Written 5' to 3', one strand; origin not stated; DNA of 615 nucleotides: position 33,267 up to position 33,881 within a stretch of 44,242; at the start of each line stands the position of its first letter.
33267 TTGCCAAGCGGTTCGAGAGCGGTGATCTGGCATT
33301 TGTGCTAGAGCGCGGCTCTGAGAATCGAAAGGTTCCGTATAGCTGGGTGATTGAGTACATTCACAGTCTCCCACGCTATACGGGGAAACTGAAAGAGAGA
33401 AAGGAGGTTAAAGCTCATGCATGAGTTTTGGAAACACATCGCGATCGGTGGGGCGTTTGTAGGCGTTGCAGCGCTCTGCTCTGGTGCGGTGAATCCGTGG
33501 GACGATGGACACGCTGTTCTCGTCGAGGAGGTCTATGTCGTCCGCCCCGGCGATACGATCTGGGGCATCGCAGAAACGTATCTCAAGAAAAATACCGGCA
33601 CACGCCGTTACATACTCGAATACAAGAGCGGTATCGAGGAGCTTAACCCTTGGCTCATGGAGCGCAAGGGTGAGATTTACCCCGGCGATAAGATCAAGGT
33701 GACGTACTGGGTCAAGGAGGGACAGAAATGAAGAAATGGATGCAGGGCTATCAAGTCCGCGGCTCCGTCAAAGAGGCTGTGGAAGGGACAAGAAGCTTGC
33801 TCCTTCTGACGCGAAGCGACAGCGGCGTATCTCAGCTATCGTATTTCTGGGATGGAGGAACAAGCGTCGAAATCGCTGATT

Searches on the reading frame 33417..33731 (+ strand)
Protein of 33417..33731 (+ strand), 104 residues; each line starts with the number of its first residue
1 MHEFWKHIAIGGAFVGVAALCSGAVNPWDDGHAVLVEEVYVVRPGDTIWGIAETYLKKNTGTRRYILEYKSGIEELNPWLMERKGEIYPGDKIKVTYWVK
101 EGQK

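Call 52: search_protein_families(library=phrogs, proteins=[window:33417-33731:+], max_evalue=0.001)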
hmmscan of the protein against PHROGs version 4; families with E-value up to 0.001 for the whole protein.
window:33417-33731:+ (104 aa): 2 families
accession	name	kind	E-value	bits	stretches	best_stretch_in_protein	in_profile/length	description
phrog_30153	-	unknown function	3e-43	148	1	7-101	14-111/114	-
phrog_380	-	lysis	0.0002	21.5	1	39-101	185-240/309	endolysin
